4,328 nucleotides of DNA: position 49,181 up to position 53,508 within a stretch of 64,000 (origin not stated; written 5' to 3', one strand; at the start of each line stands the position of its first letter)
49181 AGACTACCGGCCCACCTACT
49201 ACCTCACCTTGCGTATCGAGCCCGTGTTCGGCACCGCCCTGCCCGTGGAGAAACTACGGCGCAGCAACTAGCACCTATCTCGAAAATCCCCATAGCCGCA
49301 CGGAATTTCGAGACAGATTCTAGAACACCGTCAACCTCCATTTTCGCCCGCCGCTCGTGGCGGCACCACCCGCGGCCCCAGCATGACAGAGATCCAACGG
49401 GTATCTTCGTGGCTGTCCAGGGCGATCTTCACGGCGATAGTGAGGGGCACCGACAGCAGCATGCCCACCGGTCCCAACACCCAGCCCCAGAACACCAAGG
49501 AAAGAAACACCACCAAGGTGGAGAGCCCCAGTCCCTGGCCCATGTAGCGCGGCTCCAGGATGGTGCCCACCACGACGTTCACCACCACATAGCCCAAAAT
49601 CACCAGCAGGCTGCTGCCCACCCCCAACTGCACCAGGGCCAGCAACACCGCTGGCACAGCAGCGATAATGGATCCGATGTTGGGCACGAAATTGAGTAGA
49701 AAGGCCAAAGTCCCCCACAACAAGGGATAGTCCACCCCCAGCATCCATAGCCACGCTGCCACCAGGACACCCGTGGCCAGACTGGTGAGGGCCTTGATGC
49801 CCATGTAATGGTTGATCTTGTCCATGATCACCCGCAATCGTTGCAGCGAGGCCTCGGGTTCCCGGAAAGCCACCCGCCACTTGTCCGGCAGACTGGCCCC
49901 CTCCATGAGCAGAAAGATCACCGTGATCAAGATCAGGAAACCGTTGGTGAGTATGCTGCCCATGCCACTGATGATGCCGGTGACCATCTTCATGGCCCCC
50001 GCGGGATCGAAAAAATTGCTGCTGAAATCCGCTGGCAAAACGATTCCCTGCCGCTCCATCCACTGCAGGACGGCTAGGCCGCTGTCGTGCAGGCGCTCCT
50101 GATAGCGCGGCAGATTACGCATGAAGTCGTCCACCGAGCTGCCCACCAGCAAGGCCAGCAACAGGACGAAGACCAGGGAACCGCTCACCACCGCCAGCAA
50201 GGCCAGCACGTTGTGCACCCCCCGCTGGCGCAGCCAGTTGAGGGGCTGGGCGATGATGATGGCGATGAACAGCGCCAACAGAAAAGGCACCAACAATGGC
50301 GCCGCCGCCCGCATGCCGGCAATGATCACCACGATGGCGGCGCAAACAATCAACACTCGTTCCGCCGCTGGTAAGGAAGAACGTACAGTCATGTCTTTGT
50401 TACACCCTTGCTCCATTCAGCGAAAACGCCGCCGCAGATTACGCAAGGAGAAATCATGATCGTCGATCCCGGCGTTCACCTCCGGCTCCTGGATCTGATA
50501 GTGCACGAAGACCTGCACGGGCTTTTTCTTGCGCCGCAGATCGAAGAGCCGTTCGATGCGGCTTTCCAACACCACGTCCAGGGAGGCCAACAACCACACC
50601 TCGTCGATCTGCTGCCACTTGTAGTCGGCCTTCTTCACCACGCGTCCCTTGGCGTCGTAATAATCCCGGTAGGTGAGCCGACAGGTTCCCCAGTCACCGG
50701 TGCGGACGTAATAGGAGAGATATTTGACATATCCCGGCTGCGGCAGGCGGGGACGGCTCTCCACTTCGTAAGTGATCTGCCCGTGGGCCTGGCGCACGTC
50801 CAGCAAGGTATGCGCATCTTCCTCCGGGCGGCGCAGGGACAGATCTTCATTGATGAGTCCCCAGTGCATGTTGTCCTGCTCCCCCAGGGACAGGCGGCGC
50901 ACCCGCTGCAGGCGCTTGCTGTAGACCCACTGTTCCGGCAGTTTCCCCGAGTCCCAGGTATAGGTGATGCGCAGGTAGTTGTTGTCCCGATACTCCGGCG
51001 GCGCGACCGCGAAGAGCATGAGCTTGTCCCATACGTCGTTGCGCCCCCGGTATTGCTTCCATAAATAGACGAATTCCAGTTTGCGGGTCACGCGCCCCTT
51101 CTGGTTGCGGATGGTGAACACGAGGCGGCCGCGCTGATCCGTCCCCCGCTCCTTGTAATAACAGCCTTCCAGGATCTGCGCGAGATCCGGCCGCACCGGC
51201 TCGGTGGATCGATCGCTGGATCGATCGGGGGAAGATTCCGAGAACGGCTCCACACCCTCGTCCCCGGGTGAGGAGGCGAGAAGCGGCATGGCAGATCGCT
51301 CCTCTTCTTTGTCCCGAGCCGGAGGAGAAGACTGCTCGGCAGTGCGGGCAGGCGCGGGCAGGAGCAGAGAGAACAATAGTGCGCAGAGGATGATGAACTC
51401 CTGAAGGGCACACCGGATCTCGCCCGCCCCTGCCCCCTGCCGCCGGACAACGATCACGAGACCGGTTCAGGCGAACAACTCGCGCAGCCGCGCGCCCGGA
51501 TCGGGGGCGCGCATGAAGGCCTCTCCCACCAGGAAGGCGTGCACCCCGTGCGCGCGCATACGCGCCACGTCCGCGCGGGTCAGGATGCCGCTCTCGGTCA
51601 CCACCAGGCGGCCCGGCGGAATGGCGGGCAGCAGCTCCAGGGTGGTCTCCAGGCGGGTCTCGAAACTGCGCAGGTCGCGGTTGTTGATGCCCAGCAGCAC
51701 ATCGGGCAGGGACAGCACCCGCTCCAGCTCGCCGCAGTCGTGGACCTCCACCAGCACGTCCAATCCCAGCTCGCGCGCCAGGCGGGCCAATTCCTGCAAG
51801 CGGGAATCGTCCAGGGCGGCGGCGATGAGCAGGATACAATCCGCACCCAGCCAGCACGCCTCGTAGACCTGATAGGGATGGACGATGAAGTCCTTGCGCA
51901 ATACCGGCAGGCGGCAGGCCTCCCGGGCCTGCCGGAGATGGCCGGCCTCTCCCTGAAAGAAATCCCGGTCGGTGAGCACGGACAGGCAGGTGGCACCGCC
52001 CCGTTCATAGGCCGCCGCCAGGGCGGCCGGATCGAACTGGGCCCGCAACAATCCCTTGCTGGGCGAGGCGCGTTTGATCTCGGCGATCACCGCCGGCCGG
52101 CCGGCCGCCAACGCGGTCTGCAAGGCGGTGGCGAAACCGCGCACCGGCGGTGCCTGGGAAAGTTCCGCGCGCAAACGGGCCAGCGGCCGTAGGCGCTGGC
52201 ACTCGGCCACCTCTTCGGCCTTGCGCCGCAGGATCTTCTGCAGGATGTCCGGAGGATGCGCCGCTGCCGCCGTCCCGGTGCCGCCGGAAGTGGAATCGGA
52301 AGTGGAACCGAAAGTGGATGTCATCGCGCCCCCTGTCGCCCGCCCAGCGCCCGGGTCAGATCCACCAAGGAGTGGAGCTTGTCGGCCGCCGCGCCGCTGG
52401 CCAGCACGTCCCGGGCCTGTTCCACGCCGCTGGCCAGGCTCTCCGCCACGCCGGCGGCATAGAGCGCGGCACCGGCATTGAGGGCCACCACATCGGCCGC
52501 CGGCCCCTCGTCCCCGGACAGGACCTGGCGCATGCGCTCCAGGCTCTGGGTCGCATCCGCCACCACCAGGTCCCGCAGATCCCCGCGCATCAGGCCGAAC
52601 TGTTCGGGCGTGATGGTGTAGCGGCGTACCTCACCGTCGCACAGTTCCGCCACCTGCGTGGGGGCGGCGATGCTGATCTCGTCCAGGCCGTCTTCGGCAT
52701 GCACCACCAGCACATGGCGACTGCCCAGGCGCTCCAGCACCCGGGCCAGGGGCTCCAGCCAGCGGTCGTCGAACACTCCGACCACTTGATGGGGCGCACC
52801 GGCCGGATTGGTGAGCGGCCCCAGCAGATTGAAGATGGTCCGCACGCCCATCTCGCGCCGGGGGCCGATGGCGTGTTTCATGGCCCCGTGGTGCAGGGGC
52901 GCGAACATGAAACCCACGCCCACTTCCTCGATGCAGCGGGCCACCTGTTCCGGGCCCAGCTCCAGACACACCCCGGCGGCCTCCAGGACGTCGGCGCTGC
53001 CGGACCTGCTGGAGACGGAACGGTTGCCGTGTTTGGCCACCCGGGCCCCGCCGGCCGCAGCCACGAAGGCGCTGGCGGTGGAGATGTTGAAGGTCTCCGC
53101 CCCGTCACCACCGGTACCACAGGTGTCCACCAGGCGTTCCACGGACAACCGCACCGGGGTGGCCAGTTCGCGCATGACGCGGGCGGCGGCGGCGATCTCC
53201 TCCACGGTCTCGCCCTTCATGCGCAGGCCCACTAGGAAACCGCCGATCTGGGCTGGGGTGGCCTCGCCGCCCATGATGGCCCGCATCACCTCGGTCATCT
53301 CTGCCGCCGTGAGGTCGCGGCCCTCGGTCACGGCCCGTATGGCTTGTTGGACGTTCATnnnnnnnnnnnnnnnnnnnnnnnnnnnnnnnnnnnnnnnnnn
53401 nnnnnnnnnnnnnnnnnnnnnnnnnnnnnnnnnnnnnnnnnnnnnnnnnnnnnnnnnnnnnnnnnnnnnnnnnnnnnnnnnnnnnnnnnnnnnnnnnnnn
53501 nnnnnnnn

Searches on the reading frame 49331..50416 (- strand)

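Call 59: search_protein_families(library=pfam, proteins=[window:49331-50416:-], max_evalue=0.00001)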
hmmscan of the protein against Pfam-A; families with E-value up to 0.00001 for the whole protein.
window:49331-50416:- (361 aa): 1 family
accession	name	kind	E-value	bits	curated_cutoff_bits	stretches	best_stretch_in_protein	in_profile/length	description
PF01594.21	AI-2E_transport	-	7.5e-59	200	34.3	1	22-334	2-324/327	AI-2E family transporter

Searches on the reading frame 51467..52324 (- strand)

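Call 59: search_protein_families(library=pfam, proteins=[window:51467-52324:-], max_evalue=0.00001)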
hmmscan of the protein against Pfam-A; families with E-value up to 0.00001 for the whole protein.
window:51467-52324:- (285 aa): 1 family
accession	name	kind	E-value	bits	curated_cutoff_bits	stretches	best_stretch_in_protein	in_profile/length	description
PF00218.27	IGPS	-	2.7e-92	309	27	1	28-283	1-254/254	Indole-3-glycerol phosphate synthase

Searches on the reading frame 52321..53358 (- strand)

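Call 59: search_protein_families(library=pfam, proteins=[window:52321-53358:-], max_evalue=0.00001)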
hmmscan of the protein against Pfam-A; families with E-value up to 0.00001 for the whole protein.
window:52321-53358:- (345 aa): 2 families
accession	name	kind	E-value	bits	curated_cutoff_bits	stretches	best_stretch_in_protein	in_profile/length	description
PF00591.27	Glycos_transf_3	-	7e-99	331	27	1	75-324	3-252/253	Glycosyl transferase family, a/b domain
PF02885.22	Glycos_trans_3N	-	8.9e-25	86.7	26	1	4-66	1-63/63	Glycosyl transferase family, helical bundle domain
